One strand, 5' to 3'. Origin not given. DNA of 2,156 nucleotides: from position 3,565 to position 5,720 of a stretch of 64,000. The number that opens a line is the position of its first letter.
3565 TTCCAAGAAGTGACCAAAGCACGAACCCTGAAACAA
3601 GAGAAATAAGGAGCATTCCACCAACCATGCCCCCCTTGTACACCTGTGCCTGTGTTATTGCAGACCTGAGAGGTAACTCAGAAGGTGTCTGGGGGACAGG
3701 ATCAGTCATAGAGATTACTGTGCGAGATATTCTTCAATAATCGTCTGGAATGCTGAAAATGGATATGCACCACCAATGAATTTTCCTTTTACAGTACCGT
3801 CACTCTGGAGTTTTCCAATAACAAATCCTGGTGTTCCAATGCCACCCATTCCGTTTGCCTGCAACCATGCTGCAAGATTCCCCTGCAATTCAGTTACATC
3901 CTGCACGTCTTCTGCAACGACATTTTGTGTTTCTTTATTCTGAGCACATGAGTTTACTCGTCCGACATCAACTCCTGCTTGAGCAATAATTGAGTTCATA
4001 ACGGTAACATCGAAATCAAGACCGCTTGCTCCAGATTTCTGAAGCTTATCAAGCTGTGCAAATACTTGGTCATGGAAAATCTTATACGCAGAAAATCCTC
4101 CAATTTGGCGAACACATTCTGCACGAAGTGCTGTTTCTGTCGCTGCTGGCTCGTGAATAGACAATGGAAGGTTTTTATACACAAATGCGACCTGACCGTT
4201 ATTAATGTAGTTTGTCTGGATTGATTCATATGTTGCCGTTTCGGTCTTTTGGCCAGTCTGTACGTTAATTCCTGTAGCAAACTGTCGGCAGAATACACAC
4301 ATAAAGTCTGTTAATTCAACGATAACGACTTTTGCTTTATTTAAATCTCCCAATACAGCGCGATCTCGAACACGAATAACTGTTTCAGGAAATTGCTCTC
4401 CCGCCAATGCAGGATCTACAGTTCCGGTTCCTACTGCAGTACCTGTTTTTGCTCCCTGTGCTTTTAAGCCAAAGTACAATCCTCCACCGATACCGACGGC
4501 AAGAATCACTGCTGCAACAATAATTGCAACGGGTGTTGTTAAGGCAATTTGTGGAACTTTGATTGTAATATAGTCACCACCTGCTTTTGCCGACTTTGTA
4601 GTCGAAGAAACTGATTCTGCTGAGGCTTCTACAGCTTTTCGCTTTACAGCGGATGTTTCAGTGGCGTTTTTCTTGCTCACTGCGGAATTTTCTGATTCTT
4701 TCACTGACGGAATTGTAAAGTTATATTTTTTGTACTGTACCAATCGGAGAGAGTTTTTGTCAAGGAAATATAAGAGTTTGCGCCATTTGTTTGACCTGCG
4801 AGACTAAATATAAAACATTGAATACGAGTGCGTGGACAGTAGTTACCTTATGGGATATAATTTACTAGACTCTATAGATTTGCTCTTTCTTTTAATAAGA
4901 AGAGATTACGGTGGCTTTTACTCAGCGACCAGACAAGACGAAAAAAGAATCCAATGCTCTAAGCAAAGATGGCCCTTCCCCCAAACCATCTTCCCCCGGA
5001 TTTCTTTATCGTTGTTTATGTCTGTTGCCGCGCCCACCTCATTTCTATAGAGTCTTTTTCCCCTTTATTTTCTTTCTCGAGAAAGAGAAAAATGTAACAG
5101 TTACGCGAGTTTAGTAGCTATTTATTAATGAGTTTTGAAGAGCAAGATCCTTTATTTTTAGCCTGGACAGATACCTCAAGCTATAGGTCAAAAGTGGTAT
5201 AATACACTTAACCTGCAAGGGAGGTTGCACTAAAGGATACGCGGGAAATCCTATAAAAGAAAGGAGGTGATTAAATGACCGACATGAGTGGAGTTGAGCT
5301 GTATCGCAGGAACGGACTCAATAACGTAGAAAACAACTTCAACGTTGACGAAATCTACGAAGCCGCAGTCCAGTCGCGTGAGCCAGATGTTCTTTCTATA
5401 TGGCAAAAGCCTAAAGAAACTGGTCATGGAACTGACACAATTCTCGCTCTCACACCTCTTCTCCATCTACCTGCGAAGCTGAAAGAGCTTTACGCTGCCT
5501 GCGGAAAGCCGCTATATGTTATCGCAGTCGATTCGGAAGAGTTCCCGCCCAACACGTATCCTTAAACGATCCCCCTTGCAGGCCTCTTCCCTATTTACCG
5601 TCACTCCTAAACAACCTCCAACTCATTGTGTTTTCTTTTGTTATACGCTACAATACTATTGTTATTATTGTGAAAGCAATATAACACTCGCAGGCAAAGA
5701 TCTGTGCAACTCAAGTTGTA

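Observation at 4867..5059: Candidate structured ncRNA of about 190 nt in a 530-bp gene-free interval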

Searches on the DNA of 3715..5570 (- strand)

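Call 4: search_rna_families(source=window, start=4700, end=5300, threshold=evalue, max_evalue=10, show_alignments=4)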
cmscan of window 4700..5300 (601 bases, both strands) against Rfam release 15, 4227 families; matches with E-value up to 10: 2.
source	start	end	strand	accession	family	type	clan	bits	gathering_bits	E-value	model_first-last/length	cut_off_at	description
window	4703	4787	+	RF00439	SNORD87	Gene; snRNA; snoRNA; CD-box;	-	17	50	2.4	1-85/85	no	Small nucleolar RNA SNORD87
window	4944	5091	-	RF02731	JA03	Gene; sRNA;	-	12.6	44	3.2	1-274/274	no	Aggregatibacter sRNA JA03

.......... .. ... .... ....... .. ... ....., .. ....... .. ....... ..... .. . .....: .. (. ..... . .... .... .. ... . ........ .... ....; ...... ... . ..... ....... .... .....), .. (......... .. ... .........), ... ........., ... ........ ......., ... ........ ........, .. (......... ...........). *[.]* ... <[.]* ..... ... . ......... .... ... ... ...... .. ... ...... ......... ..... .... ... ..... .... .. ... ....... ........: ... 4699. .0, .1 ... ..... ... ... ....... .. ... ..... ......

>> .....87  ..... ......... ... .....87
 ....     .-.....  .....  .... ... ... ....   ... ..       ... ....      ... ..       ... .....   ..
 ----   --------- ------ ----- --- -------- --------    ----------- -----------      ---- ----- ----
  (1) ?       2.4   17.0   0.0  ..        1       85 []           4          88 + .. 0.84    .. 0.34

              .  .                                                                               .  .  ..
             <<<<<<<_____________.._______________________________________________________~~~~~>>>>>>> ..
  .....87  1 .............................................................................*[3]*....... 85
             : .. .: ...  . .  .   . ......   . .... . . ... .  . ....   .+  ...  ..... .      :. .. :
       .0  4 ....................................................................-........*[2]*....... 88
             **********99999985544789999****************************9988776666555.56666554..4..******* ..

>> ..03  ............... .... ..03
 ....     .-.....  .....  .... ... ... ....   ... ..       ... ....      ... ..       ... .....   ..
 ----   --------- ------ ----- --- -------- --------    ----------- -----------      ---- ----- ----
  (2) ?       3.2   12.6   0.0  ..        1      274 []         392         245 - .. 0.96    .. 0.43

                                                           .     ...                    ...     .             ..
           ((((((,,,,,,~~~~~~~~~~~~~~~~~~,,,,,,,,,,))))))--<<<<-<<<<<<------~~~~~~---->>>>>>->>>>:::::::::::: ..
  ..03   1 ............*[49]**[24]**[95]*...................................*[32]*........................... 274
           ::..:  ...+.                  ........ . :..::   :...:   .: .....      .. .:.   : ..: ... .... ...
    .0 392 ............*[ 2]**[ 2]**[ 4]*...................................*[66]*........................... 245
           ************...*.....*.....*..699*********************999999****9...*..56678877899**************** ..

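Call 25: search_rna_families(sources=[L006, L007, L010, L012], threshold=gathering)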
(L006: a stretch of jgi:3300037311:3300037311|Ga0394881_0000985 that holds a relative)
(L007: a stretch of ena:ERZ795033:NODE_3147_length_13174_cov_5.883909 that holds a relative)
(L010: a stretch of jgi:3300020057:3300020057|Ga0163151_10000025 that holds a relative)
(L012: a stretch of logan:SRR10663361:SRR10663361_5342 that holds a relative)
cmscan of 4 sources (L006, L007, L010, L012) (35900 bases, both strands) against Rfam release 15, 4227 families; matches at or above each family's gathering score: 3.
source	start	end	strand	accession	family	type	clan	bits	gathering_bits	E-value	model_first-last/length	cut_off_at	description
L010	1349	1420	-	RF00005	tRNA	Gene; tRNA;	CL00001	70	29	1.8e-13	1-71/71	no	tRNA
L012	2904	2975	-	RF00005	tRNA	Gene; tRNA;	CL00001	65.9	29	2.3e-12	1-71/71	no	tRNA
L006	2038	2109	-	RF00005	tRNA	Gene; tRNA;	CL00001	64.6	29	5.4e-12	1-71/71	no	tRNA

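Call 56: build_rna_model(alignment_id=A4, structure=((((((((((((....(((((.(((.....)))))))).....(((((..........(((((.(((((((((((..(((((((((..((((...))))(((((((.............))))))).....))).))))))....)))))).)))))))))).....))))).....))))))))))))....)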
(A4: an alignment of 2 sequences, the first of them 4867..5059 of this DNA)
Model R1 built from alignment A4 (2 sequences, 193 columns); structure: as given.
model positions 193; base pairs 61; branch points 2; effective number of sequences 0.7; information 0.589 bits per position. Calibrated on 0.2 Mb of random sequence (short: E-values are rough).
structure used (alignment columns):
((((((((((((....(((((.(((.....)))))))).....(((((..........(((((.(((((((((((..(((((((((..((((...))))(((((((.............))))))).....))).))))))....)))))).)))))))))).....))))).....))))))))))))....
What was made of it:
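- Tried and rejected: A single-sequence covariance model (R1, call 56) finds only itself in the window and in these loci.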

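Call 57: search_with_rna_model(model_id=R1, sources=[window, L006, L007, L010, L012, L011], max_evalue=10)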
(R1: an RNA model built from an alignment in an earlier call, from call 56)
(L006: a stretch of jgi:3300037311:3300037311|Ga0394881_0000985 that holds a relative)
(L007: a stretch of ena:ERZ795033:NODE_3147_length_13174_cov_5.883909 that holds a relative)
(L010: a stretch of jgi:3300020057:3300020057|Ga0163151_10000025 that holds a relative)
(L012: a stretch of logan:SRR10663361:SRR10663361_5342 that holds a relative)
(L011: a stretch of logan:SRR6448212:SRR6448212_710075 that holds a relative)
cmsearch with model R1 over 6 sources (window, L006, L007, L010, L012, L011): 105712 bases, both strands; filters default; matches with E-value up to 10: 1.
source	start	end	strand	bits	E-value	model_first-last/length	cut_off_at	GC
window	4867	5059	+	245.3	2.3e-58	1-193/193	no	0.42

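Call 64: search_with_rna_model(model_id=R1, sources=[L014, L015, L016, L017, L018, L019, L020, L021, L022, L023, L024, L025, L026, L027, L028, L029, L030, L031, L032, L033, L034, L035, L036, L037, L038, L039, L040, L041, L042, L043, L044, L045, L046, L047, L048, L049, L050, L051, L052, L053, L054, L055, L056, L057, L058, L059, L060, L061, L062, L063, L064, L065, L066, L067, L068], max_evalue=10)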
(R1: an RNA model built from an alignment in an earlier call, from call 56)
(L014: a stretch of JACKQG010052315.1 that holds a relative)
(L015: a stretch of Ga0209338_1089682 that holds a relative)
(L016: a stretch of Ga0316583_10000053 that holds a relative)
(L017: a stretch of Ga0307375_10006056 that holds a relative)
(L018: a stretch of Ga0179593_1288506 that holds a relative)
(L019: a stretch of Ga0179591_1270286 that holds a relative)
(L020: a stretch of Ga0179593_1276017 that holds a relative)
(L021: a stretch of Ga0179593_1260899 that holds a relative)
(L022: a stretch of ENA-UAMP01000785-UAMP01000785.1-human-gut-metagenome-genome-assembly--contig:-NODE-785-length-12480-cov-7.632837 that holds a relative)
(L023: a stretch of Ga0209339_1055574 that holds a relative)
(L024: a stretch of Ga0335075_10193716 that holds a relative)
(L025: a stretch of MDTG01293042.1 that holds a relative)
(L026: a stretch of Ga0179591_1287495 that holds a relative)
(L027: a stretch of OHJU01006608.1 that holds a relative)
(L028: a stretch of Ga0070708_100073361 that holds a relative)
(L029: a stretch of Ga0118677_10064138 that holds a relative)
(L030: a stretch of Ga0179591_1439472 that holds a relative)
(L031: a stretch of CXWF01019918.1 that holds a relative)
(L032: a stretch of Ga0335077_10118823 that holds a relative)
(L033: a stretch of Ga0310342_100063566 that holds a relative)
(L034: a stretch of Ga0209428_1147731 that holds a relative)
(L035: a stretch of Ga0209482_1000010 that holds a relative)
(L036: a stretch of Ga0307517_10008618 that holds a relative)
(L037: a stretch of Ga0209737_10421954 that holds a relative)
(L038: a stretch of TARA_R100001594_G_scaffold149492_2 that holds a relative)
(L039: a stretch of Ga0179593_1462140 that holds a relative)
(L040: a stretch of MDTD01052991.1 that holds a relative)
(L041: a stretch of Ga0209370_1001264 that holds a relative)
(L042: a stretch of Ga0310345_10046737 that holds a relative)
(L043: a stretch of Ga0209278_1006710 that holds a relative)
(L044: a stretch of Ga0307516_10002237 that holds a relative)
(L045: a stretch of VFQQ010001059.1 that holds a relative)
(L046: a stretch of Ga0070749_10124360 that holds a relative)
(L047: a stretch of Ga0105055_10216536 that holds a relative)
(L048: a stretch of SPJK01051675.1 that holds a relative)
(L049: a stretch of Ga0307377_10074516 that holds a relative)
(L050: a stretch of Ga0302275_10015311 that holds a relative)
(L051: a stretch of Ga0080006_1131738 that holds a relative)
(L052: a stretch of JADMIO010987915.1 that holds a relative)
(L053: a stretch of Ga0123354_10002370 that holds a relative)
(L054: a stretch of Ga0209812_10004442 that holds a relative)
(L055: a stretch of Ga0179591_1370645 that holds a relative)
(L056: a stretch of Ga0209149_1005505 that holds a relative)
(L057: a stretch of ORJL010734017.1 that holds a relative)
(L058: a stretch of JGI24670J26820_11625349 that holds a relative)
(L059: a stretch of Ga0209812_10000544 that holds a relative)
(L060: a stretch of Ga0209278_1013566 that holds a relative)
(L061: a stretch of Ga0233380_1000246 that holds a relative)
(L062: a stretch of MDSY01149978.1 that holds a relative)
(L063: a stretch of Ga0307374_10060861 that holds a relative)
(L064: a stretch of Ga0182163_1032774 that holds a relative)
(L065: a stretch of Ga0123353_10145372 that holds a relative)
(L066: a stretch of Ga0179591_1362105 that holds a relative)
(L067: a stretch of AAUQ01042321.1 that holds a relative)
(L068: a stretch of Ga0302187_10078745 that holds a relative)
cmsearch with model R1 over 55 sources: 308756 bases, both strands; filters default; matches with E-value up to 10: 4.
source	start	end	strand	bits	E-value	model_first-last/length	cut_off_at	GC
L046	668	699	-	12.2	0.99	1-193/193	no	0.81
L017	3581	3682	+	11.8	1.2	1-193/193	no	0.49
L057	8828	8883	+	10.1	3.3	1-193/193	no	0.54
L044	8161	8203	-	8.7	7.1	89-131/193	no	0.47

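Call 65: search_dna_similar(query=window:4820-5570:+, collection=phages, mode=distant, max_evalue=0.01)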
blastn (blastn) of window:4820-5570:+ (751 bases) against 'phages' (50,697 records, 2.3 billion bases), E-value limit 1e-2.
No match.

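Call 66: search_dna_similar(query=window:4820-5570:+, collection=plasmids, mode=distant, max_evalue=0.01)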
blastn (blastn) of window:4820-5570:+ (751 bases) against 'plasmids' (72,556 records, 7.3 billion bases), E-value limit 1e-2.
No match.
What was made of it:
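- Tried and rejected: blastn against phages and plasmids found nothing (calls 65, 66).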

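Call 78: search_with_rna_model(model_id=R1, sources=[L069], max_evalue=10, filters=off)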
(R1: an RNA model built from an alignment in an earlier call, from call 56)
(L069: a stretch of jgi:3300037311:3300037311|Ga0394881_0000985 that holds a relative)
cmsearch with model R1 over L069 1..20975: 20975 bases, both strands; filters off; matches with E-value up to 10: 57.
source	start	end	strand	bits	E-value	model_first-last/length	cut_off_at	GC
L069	5160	5220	-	10.5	0.18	1-193/193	no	0.23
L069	16144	16235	+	9.8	0.27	1-193/193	no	0.34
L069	10479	10552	-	9.7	0.28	1-193/193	no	0.38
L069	9395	9426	-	8.9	0.44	1-193/193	no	0.5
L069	376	481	-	8.9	0.44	1-193/193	no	0.41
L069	5698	5733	-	8.6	0.51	1-193/193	no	0.42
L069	16858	16964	-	8.5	0.56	1-193/193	no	0.38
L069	1879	1974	+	7.3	1.1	1-193/193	no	0.28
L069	7898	7955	-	7.2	1.1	1-193/193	no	0.36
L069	16138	16190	-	6.8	1.4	1-193/193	no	0.32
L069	2220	2291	-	6.7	1.5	1-193/193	no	0.32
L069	1098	1126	+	6.5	1.7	1-193/193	no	0.31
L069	20383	20407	+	6.4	1.8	1-193/193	no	0.28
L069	6065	6146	+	6.3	2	1-193/193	no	0.29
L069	13181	13220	+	6.1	2.2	1-193/193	no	0.25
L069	20297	20368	+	6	2.2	1-193/193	no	0.4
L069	7902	7959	+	6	2.3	1-193/193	no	0.4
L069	1092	1124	-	5.9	2.4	1-193/193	no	0.3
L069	12741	12815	-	5.9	2.4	1-193/193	no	0.4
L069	9286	9361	+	5.8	2.6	1-193/193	no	0.33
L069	15226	15333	-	5.8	2.6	1-193/193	no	0.43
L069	4586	4670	+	5.7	2.6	1-193/193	no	0.35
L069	7030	7062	-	5.7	2.7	1-193/193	no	0.42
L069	4684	4731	-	5.6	2.8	1-193/193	no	0.35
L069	11154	11187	+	5.5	3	1-193/193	no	0.29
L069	17885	17963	+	5.2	3.5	1-193/193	no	0.38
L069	10073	10109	-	5.2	3.5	1-193/193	no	0.41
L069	12544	12613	-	5.2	3.6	1-193/193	no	0.43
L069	4688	4735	+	5.1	3.7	1-193/193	no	0.33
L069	18103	18125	-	5.1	3.8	1-193/193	no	0.26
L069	7173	7242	-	5.1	3.8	1-193/193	no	0.24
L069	17977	18005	+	5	4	1-193/193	no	0.38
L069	12620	12659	+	4.8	4.5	1-193/193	no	0.32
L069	12827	12846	+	4.8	4.5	1-193/193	no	0.3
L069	17972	18002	-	4.7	4.6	1-193/193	no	0.42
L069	12227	12247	+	4.7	4.6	1-193/193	no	0.24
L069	6416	6493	+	4.6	5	1-193/193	no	0.4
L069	9081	9224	+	4.5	5.2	1-193/193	no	0.41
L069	5836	5918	+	4.5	5.3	1-193/193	no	0.29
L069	12458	12503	+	4.3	5.8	1-193/193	no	0.41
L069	8252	8291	-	4.2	6.2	1-193/193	no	0.3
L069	13072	13104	-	4.2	6.2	1-193/193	no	0.36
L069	8726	8785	+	4.2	6.4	1-193/193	no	0.33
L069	9597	9671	+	4.1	6.5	1-193/193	no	0.4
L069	20461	20571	-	4.1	6.6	1-193/193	no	0.41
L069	1766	1803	+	3.7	8.3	1-193/193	no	0.16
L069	187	318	-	3.7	8.3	1-193/193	no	0.33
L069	3460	3508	+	3.7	8.4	1-193/193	no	0.43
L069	20034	20068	-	3.6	8.7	1-193/193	no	0.37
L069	11965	11986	+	3.6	8.9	1-193/193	no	0.32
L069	7083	7159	-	3.5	9.1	1-193/193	no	0.31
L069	19950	19976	+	3.5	9.2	1-193/193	no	0.41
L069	4995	5036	+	3.5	9.2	1-193/193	no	0.33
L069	76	112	+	3.5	9.3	1-193/193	no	0.19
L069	2062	2098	-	3.5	9.4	1-193/193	no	0.35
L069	17422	17560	-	3.4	9.8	1-193/193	no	0.36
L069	20089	20113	-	3.4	9.9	1-193/193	no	0.36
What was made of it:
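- Tried and rejected: This includes 21 kb of the closest relative searched with filters off (calls 57, 78).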

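Call 96: search_rna_families(source=window, start=4862, end=5062, threshold=evalue, max_evalue=10)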
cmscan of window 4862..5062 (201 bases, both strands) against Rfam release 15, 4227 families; matches with E-value up to 10: 1.
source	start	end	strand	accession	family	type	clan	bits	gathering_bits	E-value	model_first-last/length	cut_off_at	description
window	4994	5033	-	RF01954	SOX2OT_exon4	Gene; lncRNA;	-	10.2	40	6.6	65-109/109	no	SOX2 overlapping transcript exon 4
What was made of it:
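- On 6S RNA (RF00013 and 6S-like Rfam families): No hit at E≤10 on 601 nt (call 4) or on 201 nt (call 96).
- On RsaE/RoxS and 6C C-rich sRNAs: No hit at E≤10 (calls 4, 96).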
